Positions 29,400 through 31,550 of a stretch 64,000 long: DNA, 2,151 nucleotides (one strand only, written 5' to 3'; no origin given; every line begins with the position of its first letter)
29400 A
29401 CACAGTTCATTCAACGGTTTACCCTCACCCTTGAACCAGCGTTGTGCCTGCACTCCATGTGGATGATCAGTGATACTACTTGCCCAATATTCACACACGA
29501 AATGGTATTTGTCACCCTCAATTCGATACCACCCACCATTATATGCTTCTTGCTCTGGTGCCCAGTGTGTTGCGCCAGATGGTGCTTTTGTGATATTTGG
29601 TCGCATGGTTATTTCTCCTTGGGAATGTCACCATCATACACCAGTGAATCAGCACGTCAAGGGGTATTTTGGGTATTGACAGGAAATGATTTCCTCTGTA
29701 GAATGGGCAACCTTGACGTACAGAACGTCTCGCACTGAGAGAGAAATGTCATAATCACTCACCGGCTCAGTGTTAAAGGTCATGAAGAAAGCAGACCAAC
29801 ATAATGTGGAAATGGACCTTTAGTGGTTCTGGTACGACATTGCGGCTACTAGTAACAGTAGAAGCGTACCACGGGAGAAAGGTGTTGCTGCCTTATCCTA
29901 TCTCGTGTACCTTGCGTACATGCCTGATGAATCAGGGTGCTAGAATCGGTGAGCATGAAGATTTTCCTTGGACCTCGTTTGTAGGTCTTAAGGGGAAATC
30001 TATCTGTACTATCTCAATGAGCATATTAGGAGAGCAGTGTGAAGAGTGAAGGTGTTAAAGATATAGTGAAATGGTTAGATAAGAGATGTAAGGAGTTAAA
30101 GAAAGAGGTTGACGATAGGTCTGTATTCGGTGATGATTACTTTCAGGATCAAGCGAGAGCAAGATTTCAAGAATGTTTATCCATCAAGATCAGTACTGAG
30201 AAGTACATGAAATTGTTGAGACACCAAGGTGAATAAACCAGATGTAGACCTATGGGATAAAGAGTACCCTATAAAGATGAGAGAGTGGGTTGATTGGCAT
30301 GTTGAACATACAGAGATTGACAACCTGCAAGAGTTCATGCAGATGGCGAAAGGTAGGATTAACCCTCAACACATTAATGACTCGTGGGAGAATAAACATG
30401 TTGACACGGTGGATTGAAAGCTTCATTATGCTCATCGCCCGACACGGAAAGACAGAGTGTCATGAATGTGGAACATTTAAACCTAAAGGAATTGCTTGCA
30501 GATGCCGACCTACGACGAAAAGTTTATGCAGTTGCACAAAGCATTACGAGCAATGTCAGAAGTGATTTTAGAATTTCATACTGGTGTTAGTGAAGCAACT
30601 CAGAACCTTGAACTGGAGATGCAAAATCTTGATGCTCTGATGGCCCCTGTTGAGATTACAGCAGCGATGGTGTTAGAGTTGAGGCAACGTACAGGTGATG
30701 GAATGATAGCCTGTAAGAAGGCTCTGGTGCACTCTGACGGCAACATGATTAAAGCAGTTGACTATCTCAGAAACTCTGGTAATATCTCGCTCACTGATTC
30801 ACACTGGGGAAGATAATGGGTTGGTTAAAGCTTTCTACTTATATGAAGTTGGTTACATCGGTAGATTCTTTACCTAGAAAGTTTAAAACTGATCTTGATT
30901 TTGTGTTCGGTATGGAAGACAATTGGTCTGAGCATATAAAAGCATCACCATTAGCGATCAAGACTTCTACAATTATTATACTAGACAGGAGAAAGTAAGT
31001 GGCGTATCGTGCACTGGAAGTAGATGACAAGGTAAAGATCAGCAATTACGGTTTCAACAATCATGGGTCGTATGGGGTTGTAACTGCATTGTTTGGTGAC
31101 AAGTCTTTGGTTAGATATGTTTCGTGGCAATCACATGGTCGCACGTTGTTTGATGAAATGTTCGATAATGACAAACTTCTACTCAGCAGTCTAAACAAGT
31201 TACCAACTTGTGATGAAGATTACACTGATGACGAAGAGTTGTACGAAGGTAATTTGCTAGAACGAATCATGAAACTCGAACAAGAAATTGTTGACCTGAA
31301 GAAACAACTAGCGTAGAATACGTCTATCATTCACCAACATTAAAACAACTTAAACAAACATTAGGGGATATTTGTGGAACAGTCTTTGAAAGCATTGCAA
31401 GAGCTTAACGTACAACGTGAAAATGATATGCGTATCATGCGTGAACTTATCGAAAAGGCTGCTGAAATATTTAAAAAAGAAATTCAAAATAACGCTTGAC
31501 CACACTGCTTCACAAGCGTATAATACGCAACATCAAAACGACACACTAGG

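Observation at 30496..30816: Phage-encoded look-alike of the EF-Ts N-terminal (EF-Tu-binding) domain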

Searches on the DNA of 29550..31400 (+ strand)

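Call 4: search_dna_similar(query=window:29800-31400:+, collection=phages, mode=near, max_rows=30)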
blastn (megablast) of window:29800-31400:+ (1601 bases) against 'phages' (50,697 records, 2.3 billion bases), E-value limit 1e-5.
No match.

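Call 101: search_rna_families(source=window, start=29550, end=30100, threshold=evalue, max_evalue=1, show_alignments=2)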
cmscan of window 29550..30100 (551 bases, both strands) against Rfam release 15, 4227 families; matches with E-value up to 1: 0.
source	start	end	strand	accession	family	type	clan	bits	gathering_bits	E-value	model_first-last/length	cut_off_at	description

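Call 105: search_dna_similar(query=window:29670-30045:+, collection=phages, mode=distant, max_evalue=0.001, max_rows=25)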
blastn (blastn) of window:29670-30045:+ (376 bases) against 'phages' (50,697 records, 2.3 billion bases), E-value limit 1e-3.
Records with a match: 3; places in all: 3; records where one place covers at least 80% of the query: 0.
Best place of each record, by identity: 60-80% 3.
By first word of the organism name: Pseudomonas 3.
By host as written in the record: Pseudomonas putida PpG1 2; Pseudomonas plecoglossicida XSDHY-P 1.
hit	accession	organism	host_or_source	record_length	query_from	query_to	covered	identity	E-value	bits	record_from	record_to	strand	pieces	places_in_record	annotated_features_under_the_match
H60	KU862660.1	Pseudomonas phage phiPMW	Pseudomonas putida PpG1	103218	67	242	47%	76.3%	9e-22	110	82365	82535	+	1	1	hypothetical protein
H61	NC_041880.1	Pseudomonas phage phiPMW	Pseudomonas putida PpG1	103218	67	242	47%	76.3%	9e-22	110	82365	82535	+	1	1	hypothetical protein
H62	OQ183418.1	Pseudomonas phage vB_PpS_SYP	Pseudomonas plecoglossicida XSDHY-P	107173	58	119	16%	79.0%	7e-4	51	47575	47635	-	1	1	hypothetical protein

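Call 106: get_annotated_region(hit=H60, flank=2500)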
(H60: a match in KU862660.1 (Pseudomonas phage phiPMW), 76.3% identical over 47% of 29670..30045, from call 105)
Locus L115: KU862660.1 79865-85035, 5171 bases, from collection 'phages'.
description: Pseudomonas phage phiPMW, complete genome.
organism: Pseudomonas phage phiPMW (NCBI taxid 1815582)
taxonomy: Viruses; Duplodnaviria; Heunggongvirae; Uroviricota; Caudoviricetes; Plaisancevirus; Plaisancevirus PMW
host: Pseudomonas putida PpG1; source: -; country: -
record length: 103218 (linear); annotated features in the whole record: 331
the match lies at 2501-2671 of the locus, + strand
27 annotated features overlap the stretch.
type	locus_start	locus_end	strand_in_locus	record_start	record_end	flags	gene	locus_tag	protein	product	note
CDS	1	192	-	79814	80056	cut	-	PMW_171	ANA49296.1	hypothetical protein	PMW_gp171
regulatory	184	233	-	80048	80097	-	-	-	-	promoter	putative Sigma70 promoter element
CDS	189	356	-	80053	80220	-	-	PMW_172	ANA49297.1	hypothetical protein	PMW_gp172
regulatory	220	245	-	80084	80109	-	-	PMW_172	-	promoter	putative phage specific promoter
CDS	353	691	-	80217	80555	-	-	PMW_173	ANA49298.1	hypothetical protein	PMW_gp173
regulatory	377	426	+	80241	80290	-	-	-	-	promoter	putative Sigma70 promoter element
CDS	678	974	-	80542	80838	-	-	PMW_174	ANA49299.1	hypothetical protein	PMW_gp174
CDS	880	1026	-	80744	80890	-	-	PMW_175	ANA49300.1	hypothetical protein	PMW_gp175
CDS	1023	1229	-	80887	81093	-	-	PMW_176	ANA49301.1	hypothetical protein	PMW_gp176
CDS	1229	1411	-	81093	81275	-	-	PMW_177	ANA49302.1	hypothetical protein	PMW_gp177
CDS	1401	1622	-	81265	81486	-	-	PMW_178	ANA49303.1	hypothetical protein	PMW_gp178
CDS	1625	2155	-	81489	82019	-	-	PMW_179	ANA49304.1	hypothetical protein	PMW_gp179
CDS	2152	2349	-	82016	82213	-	-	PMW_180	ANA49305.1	hypothetical protein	PMW_gp180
regulatory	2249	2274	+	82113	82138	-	-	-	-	promoter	putative phage specific promoter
CDS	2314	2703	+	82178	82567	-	-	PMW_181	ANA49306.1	hypothetical protein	PMW_gp181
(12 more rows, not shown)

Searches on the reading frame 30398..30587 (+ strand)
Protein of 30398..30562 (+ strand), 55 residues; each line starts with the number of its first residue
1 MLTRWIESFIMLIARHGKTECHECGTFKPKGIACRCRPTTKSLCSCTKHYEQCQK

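Call 5: search_protein_families(library=pfam, proteins=[window:30398-30562:+, window:30414-30587:+], max_evalue=1)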
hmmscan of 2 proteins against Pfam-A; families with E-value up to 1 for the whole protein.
window:30398-30562:+ (55 aa): 0 families

window:30414-30587:+ (58 aa): 0 families

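Call 42: search_protein_families(library=phrogs, proteins=[window:30398-30562:+], max_evalue=0.01)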
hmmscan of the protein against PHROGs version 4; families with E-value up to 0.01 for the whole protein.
window:30398-30562:+ (55 aa): 0 families

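Call 98: find_related_loci(query=A7, collection=viral_contigs, flank=1500)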
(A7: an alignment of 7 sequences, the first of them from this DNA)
Query A7 (55 aa) in viral_contigs; peptide patterns used: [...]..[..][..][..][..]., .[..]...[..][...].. (x = any residue, [..] = any of these).
28 stretches matched a pattern; 4 encode a relative of the query (tblastn E <= 1e-3); 4 distinct loci.
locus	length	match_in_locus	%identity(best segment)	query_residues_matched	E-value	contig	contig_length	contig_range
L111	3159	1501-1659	81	1-53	5e-27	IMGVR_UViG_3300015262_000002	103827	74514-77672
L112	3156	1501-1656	65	1-52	8e-21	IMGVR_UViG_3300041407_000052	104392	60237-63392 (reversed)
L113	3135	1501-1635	58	1-45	1e-15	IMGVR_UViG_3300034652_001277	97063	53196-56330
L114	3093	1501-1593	55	6-36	1e-9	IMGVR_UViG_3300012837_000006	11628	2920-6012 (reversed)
